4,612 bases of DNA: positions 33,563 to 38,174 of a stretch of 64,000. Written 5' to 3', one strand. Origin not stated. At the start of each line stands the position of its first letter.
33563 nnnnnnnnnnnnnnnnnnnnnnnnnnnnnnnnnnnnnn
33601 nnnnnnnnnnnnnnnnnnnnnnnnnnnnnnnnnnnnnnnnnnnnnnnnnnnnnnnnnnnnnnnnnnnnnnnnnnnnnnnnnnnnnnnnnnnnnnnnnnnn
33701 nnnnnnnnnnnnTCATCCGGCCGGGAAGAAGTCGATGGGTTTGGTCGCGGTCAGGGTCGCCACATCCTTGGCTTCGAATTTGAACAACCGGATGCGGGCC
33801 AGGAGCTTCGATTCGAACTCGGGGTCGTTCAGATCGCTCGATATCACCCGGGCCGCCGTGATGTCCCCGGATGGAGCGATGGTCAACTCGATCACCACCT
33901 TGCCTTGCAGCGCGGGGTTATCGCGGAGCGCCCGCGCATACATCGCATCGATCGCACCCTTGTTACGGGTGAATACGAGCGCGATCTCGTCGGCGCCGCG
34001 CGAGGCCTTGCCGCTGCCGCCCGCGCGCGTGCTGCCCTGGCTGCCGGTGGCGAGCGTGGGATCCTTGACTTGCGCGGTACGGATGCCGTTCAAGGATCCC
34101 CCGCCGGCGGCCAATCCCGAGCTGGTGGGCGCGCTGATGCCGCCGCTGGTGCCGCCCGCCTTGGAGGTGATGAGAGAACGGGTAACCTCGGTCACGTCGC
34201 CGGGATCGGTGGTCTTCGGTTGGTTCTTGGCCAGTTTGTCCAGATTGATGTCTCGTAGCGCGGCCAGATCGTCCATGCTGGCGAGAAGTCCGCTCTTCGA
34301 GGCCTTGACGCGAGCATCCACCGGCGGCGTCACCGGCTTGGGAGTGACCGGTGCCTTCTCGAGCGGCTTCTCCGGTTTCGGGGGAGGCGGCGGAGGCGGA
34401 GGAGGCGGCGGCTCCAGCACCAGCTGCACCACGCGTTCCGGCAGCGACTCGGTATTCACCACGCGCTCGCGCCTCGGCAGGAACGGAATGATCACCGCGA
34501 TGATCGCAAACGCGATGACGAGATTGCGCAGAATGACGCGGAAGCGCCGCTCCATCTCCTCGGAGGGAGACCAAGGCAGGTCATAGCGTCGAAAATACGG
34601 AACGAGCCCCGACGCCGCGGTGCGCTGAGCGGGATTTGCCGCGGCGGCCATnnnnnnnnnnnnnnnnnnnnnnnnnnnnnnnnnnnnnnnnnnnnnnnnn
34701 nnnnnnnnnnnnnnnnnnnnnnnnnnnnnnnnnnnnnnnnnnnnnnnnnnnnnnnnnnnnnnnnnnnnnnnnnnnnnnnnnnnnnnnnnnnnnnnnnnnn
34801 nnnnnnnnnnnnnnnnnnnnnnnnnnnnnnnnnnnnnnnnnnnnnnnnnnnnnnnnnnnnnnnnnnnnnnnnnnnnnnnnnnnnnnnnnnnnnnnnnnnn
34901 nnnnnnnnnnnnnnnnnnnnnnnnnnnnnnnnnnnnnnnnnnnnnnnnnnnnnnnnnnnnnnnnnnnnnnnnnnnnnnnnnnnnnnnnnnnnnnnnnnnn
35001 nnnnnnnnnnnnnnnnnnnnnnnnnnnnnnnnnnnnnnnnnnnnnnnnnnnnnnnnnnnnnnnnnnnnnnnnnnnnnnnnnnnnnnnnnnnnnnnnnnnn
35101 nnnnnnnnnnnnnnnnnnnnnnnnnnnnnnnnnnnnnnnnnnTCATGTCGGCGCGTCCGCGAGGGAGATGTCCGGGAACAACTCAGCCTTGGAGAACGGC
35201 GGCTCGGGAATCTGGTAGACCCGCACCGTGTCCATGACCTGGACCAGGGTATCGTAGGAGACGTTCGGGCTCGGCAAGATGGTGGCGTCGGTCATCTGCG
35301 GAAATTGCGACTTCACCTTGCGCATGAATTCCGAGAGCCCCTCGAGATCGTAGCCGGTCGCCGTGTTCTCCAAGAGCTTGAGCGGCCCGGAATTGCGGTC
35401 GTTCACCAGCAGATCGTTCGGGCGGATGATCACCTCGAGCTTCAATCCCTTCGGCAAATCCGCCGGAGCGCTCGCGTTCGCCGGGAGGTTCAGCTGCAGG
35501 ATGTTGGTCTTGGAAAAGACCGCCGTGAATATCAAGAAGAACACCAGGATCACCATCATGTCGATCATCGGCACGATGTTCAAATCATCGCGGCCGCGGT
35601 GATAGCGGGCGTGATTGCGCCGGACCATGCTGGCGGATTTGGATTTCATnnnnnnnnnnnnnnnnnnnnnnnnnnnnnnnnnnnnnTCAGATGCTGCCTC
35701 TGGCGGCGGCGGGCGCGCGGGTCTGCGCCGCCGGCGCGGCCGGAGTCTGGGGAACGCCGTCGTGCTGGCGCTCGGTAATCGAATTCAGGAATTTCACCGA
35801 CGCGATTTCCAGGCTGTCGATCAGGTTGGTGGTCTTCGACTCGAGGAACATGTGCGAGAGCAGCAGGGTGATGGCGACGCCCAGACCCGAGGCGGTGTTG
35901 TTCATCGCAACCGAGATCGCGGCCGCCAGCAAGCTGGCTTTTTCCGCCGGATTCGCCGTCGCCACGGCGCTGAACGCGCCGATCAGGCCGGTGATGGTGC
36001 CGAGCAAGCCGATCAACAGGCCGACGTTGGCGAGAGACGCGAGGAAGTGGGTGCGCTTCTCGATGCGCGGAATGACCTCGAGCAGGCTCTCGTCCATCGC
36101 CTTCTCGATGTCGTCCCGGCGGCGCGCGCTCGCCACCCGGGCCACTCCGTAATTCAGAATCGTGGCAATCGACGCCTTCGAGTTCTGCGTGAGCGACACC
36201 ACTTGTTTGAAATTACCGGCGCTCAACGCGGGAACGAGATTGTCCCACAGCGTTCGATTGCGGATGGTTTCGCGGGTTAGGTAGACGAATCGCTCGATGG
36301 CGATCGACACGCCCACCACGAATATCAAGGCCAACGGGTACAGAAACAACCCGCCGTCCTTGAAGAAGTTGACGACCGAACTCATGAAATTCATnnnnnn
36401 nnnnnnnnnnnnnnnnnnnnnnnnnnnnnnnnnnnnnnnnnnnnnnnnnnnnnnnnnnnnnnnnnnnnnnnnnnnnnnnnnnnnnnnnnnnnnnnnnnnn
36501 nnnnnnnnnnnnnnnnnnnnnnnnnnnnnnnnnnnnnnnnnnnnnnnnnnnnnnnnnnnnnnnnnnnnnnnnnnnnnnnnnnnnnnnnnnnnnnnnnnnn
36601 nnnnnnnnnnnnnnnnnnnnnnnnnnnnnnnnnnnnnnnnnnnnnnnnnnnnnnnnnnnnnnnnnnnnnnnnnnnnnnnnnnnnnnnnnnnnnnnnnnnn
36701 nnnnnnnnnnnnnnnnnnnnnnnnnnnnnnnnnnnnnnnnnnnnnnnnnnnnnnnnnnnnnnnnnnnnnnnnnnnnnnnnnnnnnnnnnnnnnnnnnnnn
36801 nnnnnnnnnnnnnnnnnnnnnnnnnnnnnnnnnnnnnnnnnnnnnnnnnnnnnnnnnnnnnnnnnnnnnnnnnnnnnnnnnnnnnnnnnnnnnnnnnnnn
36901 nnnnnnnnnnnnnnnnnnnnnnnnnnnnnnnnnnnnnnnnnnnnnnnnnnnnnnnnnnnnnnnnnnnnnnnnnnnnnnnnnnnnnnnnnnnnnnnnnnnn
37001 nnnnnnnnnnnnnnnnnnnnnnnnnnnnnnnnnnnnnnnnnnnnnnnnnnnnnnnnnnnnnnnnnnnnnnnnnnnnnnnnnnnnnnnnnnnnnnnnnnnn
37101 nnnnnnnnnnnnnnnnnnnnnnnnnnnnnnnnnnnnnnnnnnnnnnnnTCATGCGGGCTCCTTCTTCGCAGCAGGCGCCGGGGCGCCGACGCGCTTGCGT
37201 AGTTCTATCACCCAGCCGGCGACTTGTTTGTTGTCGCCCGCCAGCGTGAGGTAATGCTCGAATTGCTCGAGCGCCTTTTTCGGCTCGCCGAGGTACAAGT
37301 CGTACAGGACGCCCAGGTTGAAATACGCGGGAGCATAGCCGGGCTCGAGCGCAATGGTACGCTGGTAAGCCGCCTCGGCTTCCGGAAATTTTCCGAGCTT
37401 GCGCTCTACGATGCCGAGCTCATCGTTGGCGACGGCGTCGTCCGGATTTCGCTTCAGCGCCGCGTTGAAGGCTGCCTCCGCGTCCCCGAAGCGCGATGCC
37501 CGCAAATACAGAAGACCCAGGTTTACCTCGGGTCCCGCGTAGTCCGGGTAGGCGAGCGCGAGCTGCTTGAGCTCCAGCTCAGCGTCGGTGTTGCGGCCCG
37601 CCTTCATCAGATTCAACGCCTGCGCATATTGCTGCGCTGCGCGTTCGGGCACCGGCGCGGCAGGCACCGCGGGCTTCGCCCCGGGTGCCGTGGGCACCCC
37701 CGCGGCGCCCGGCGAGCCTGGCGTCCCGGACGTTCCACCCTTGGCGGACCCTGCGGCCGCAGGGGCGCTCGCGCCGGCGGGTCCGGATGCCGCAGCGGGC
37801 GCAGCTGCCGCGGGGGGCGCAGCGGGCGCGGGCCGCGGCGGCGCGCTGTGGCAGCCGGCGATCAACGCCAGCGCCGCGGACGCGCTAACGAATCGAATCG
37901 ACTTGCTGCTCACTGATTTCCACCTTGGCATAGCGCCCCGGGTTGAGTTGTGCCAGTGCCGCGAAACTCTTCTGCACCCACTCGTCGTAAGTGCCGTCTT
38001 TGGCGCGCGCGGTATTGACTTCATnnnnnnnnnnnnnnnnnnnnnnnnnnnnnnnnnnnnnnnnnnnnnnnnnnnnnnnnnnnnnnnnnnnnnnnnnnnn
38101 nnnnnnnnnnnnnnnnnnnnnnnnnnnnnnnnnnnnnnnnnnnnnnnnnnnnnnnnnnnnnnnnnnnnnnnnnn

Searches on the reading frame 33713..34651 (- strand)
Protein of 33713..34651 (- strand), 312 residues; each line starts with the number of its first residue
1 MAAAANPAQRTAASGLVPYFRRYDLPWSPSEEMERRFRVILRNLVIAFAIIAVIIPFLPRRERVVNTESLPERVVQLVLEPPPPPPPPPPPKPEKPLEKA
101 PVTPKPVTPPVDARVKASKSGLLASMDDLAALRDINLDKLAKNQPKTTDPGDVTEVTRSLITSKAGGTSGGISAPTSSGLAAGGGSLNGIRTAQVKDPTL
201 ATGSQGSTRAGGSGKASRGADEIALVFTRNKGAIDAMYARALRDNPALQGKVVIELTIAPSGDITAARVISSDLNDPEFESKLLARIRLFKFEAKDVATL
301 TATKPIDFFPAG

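Call 9: search_protein_families(library=pfam, proteins=[window:33713-34651:-], max_evalue=0.001)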
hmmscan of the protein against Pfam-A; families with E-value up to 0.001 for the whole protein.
window:33713-34651:- (312 aa): 1 family
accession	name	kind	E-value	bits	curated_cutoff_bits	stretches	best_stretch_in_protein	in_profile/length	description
PF03544.19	TonB_C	-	0.00057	20.7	24.6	0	248-295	14-60/79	Gram-negative bacterial TonB protein C-terminal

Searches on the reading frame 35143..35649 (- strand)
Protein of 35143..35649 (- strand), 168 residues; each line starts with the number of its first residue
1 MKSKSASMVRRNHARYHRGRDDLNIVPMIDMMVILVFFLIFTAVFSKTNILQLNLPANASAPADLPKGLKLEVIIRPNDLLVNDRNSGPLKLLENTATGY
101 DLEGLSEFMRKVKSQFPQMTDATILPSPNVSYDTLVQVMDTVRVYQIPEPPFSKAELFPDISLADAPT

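Call 9: search_protein_families(library=pfam, proteins=[window:35143-35649:-], max_evalue=0.001)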
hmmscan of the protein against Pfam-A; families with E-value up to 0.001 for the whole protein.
window:35143-35649:- (168 aa): 1 family
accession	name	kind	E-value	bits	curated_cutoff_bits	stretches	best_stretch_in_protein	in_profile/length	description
PF02472.21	ExbD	-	9e-17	61.8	25.4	1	21-147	6-118/128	Biopolymer transport protein ExbD/TolR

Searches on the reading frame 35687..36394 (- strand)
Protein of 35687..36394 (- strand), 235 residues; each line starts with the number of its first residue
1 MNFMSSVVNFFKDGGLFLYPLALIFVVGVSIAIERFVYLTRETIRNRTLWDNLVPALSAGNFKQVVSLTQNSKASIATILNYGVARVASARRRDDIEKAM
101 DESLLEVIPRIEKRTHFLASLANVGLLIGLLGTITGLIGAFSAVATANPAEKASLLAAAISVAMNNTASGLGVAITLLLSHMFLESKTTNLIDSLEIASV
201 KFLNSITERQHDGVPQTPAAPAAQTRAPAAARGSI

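Call 9: search_protein_families(library=pfam, proteins=[window:35687-36394:-], max_evalue=0.001)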
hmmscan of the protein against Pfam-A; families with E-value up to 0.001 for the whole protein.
window:35687-36394:- (235 aa): 1 family
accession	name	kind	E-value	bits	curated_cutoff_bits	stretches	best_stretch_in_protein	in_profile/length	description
PF01618.21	MotA_ExbB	-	1.7e-23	83.2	22.9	1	74-196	4-126/127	MotA/TolQ/ExbB proton channel family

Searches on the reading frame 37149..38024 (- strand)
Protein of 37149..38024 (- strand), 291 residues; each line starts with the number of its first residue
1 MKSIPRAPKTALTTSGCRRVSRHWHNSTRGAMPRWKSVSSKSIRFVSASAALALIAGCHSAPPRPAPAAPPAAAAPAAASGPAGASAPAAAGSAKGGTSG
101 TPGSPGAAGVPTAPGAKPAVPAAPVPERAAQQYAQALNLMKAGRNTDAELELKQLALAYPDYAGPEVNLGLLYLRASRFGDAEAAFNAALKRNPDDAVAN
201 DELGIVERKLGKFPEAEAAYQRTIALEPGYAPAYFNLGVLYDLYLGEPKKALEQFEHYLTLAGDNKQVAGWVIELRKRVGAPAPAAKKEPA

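Call 9: search_protein_families(library=pfam, proteins=[window:37149-38024:-], max_evalue=0.001)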
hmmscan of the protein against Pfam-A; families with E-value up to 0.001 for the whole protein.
window:37149-38024:- (291 aa): 12 families
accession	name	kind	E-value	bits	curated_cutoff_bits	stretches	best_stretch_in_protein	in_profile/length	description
PF13424.12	TPR_12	-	1.6e-13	51.1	30.1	2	198-262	4-75/77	Tetratricopeptide repeat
PF07719.23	TPR_2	-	4.4e-12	45.6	27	2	168-196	6-34/34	Tetratricopeptide repeat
PF00515.34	TPR_1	-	1e-11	44.6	27.8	2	168-196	6-34/34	Tetratricopeptide repeat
PF13432.12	TPR_16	-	3.3e-11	43.9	32.7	2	133-197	1-65/65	Tetratricopeptide repeat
PF13428.12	TPR_14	-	7.2e-11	42.1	23.5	0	169-203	7-41/44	Tetratricopeptide repeat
PF13431.12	TPR_17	-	4.6e-10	39.4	24.4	1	219-252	1-33/34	Tetratricopeptide repeat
PF13371.12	TPR_9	-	7.6e-09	35.9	35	1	212-268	10-65/73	Tetratricopeptide repeat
PF13181.12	TPR_8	-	1.9e-08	34.2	25.7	0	231-265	1-34/34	Tetratricopeptide repeat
PF14559.12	TPR_19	-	2.7e-08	34.4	25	0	139-197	1-59/68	Tetratricopeptide repeat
PF13414.12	TPR_11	-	4.2e-06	26.8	26.8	1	206-241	3-38/42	TPR repeat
PF13174.12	TPR_6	-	1.1e-05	26.2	26.3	0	233-257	2-25/33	Tetratricopeptide repeat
PF13176.12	TPR_7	-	1.9e-05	24.8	27.9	0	204-228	6-32/36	Tetratricopeptide repeat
